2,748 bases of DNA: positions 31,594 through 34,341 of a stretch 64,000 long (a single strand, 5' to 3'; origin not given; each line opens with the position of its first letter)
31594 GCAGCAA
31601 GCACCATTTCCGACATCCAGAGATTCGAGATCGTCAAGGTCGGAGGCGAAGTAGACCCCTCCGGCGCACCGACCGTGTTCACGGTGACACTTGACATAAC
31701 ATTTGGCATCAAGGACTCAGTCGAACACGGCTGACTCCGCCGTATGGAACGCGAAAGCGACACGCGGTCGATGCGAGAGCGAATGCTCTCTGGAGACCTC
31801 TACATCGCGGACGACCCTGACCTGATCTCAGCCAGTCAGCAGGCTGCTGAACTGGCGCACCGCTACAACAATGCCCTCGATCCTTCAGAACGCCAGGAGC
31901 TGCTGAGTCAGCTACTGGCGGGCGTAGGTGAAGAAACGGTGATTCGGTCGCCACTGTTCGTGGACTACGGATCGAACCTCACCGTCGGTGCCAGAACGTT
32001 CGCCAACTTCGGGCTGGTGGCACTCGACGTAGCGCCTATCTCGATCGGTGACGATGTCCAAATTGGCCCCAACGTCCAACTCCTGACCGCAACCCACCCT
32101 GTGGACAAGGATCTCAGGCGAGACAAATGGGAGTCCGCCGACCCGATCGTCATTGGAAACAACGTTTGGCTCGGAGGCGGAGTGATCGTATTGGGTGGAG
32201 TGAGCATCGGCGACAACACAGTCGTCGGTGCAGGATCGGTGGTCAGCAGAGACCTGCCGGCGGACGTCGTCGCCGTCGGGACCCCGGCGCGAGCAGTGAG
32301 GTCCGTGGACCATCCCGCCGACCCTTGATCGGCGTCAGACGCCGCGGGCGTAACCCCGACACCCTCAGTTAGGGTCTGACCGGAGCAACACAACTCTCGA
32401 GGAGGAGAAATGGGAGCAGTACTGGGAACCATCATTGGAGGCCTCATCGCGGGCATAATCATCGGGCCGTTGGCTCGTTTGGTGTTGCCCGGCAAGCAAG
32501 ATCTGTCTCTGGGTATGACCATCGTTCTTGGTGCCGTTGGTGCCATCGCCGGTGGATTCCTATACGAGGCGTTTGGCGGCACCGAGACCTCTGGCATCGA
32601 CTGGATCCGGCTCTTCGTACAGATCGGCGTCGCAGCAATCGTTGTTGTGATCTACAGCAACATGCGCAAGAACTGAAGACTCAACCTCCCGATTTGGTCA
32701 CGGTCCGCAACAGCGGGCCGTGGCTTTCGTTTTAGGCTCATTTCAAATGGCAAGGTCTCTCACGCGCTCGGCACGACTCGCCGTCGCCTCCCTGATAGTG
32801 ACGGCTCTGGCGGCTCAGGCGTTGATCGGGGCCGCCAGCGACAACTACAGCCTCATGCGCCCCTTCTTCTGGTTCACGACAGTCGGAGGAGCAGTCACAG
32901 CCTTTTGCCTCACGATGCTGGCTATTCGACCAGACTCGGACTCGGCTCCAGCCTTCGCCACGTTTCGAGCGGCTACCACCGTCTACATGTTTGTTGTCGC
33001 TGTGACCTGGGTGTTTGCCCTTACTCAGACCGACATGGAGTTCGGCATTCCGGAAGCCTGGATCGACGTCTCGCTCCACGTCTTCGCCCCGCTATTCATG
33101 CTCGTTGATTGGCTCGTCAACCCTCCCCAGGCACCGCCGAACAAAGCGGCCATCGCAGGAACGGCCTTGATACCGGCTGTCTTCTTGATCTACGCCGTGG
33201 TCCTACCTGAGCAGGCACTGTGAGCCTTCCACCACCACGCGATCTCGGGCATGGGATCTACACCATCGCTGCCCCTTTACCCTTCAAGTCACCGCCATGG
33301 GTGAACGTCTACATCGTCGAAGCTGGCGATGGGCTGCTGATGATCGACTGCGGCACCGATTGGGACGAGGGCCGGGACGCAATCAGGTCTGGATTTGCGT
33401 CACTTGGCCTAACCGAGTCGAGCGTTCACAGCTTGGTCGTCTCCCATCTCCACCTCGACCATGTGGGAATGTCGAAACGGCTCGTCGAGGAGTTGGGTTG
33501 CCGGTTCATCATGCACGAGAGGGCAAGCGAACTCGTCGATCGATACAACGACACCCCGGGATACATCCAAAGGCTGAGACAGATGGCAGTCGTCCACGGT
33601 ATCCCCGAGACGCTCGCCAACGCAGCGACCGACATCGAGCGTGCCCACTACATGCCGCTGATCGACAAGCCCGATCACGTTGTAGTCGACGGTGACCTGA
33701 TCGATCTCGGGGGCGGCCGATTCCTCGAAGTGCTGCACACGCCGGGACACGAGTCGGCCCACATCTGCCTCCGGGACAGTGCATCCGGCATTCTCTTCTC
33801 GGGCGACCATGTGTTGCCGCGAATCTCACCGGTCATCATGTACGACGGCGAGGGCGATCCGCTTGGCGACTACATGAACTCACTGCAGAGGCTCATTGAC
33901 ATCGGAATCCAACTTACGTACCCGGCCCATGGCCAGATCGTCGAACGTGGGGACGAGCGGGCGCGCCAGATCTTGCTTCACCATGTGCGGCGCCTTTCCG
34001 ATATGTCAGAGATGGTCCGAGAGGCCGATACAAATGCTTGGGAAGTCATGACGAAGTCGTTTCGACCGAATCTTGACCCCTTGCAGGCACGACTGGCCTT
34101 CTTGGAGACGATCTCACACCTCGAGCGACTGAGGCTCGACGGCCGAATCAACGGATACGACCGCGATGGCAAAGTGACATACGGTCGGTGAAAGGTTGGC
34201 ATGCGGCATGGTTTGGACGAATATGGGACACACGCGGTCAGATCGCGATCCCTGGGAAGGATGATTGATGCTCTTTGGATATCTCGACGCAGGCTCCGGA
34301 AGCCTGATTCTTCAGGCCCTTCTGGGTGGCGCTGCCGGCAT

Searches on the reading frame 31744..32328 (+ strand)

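Call 42: search_protein_families(library=pfam, proteins=[window:31744-32328:+], max_evalue=0.001)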
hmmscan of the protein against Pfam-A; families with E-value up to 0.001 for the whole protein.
window:31744-32328:+ (194 aa): 3 families
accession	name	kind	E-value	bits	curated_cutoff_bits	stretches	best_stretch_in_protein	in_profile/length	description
PF12464.13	Mac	-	1.1e-15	58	22.1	1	13-62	1-53/53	Maltose acetyltransferase hexapeptide capping motif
PF00132.30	Hexapep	-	5.4e-14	51.6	27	1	135-168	2-35/36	Bacterial transferase hexapeptide (six repeats)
PF14602.12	Hexapep_2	-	1.2e-08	34.9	27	1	134-168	1-33/34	Hexapeptide repeat of succinyl-transferase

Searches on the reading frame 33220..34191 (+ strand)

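Call 42: search_protein_families(library=pfam, proteins=[window:33220-34191:+], max_evalue=0.001)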
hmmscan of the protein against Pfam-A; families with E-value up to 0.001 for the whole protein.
window:33220-34191:+ (323 aa): 3 families
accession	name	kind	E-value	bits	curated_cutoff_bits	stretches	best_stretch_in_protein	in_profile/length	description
PF00753.33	Lactamase_B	-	1.5e-26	94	22.7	1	28-237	6-196/196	Metallo-beta-lactamase superfamily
PF21221.3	B_lactamase-like_C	-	6.9e-06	26.1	27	1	271-309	7-45/46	Metallo-beta-lactamase-like, C-terminal domain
PF19583.5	ODP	-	0.00053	20.4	27.2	0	29-196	4-135/194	ODP family beta lactamase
